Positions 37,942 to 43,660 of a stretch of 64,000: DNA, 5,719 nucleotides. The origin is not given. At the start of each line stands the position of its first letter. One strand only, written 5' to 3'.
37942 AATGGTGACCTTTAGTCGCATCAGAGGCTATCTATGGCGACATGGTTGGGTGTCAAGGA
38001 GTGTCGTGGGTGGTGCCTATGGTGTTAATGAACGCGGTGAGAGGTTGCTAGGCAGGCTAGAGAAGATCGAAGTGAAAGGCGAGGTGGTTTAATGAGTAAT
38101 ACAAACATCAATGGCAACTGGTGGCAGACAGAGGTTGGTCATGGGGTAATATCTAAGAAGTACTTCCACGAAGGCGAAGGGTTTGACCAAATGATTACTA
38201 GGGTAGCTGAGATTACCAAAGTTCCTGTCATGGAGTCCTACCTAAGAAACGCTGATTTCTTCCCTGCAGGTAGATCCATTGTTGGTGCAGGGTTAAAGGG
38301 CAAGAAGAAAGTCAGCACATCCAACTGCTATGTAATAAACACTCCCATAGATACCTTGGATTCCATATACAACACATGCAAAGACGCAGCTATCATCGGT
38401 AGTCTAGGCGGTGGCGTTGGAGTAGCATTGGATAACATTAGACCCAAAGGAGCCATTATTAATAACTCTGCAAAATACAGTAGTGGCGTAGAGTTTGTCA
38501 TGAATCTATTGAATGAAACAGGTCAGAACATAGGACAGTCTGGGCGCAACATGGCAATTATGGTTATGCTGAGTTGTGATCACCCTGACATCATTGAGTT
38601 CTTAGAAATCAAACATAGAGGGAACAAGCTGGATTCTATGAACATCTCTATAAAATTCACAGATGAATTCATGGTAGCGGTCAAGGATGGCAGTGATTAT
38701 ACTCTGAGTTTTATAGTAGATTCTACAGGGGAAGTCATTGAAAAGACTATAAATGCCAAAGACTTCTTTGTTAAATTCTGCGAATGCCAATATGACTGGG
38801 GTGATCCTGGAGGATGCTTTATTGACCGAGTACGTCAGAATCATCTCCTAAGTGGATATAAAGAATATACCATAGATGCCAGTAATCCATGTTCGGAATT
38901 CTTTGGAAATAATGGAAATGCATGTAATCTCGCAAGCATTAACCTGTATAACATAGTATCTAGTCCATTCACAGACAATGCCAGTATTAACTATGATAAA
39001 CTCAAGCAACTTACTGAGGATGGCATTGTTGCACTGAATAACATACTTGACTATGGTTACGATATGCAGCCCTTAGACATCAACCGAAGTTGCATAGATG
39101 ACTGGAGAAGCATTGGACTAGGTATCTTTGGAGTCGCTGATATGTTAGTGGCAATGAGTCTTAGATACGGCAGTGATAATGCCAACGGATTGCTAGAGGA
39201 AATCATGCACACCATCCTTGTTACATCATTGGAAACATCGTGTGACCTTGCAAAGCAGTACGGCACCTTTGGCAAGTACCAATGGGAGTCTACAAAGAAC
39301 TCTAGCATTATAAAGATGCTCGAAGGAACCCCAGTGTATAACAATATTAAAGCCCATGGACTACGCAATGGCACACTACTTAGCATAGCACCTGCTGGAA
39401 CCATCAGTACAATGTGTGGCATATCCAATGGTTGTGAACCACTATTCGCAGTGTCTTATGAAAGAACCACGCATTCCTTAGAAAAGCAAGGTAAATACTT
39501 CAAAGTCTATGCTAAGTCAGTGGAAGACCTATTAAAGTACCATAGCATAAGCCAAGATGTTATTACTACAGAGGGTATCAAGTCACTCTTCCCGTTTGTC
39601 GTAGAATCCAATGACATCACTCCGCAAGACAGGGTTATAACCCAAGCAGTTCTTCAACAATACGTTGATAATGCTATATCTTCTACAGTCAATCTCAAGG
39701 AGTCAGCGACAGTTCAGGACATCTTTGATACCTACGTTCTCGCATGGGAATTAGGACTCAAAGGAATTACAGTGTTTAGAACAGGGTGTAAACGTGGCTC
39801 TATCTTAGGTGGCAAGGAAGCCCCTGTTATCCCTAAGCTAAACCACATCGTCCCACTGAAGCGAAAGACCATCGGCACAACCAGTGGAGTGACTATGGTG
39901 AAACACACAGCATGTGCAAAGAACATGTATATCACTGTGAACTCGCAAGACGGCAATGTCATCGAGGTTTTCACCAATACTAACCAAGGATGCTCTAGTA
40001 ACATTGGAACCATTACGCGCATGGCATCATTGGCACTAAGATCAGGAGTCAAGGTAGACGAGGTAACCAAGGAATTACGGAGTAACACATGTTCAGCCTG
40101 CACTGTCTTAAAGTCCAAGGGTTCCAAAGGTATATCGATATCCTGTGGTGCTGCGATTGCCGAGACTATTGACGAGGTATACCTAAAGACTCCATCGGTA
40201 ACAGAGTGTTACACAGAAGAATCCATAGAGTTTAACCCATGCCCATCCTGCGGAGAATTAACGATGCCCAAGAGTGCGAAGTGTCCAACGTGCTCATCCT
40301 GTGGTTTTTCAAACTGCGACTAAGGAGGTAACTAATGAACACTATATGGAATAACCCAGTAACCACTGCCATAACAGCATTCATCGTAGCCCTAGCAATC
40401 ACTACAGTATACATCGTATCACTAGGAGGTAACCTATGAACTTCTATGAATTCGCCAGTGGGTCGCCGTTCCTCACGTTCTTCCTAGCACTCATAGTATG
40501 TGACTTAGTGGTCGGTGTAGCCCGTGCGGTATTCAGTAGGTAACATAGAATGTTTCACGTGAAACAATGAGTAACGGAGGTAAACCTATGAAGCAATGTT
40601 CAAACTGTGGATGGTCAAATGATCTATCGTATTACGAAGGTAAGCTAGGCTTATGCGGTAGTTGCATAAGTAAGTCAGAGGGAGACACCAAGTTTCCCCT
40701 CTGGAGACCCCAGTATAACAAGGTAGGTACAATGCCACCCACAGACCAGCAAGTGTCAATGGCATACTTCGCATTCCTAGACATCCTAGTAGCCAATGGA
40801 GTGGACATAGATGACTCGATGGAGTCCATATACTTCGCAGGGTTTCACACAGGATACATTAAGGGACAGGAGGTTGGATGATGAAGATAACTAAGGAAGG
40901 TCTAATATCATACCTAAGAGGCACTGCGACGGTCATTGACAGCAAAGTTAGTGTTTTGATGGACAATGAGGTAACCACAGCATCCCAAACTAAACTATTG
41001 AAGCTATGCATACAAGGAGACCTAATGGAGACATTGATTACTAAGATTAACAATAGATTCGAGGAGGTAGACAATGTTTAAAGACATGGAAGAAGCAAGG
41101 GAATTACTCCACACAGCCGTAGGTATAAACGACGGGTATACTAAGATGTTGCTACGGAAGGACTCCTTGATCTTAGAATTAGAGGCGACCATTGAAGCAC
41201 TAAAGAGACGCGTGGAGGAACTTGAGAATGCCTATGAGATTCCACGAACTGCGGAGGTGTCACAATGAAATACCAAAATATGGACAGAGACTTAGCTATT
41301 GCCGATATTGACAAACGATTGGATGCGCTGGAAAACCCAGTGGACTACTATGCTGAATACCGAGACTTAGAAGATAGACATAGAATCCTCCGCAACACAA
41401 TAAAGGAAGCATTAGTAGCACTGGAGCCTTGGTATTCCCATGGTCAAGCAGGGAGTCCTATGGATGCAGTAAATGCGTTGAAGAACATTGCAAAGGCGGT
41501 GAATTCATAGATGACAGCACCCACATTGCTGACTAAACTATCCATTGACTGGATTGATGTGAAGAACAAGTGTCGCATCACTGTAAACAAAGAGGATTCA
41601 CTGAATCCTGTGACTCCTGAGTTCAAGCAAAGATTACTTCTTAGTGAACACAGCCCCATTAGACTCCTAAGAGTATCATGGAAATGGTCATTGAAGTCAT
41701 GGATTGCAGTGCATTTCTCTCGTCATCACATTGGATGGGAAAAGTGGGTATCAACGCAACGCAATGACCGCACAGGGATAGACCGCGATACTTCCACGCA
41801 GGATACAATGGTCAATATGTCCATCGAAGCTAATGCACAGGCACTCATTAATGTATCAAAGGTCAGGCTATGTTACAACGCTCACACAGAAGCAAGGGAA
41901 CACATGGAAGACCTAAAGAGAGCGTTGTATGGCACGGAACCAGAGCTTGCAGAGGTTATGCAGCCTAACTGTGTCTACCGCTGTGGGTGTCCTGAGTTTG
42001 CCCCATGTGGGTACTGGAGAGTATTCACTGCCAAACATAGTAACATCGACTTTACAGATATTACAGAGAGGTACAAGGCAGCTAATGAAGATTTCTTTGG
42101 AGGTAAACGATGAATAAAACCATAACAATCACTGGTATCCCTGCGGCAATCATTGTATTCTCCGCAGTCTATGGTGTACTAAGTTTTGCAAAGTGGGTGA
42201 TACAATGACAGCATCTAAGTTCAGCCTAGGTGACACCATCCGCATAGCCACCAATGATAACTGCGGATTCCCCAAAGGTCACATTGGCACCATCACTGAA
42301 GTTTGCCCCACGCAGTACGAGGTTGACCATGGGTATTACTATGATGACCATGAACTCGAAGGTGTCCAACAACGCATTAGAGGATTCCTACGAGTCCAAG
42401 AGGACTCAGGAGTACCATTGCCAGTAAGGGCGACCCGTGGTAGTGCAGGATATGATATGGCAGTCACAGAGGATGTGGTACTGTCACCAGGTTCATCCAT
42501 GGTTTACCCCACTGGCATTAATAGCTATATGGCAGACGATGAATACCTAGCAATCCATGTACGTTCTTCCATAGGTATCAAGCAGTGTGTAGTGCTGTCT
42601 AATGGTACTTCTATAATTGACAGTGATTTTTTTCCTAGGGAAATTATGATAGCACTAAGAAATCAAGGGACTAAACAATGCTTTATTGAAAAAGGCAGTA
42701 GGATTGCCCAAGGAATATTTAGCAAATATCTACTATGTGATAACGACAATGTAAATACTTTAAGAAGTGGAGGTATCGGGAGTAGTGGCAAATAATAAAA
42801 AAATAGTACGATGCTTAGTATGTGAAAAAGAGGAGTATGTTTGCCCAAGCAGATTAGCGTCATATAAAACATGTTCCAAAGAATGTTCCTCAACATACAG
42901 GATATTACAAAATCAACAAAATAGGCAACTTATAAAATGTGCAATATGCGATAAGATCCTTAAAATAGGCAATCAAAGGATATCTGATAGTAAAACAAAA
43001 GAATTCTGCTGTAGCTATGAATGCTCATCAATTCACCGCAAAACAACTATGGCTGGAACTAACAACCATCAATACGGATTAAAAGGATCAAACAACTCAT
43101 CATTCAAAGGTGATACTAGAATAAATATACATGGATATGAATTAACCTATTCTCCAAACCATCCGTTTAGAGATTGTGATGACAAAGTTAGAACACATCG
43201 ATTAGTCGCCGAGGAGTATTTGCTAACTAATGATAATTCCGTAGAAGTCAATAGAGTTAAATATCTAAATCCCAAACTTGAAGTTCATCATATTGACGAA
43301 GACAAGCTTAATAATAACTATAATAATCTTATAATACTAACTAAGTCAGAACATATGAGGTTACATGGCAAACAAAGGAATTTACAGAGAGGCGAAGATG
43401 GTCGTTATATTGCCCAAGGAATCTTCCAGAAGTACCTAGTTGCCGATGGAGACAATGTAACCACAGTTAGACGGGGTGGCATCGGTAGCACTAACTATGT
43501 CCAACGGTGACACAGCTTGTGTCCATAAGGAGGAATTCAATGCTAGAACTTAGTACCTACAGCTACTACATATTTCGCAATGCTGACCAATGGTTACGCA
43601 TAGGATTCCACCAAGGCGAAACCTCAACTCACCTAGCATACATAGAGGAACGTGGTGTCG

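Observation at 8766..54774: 25 copies of a polar ~36-bp motif punctuate the early/middle genome at gene junctions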

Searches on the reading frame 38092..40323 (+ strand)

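Call 9: search_protein_families(library=pfam, proteins=[window:38092-40323:+])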
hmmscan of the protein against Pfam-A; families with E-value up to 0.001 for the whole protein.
window:38092-40323:+ (743 aa): 2 families
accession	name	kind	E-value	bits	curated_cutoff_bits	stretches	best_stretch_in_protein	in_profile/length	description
PF02867.20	Ribonuc_red_lgC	-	1.7e-96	324.4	23.9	1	77-561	1-522/523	Ribonucleotide reductase, barrel domain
PF12637.14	TSCPD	-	7.2e-18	65.1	22.8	1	604-696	8-87/88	TSCPD domain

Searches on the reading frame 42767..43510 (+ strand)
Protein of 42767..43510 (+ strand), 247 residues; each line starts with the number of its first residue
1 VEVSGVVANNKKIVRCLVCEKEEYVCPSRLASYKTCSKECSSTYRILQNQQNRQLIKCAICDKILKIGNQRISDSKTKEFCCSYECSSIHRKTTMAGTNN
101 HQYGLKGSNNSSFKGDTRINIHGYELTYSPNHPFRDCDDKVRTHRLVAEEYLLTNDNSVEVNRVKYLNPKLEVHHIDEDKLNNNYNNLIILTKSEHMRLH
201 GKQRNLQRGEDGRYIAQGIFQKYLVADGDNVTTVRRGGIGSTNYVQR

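Call 10: search_protein_families(library=pfam, proteins=[window:42767-43510:+])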
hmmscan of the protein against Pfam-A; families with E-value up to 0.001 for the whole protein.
window:42767-43510:+ (247 aa): 1 family
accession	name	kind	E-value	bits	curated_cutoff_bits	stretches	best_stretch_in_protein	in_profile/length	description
PF13392.12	HNH_3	-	3.2e-08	33.5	24.8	1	170-198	18-46/46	HNH endonuclease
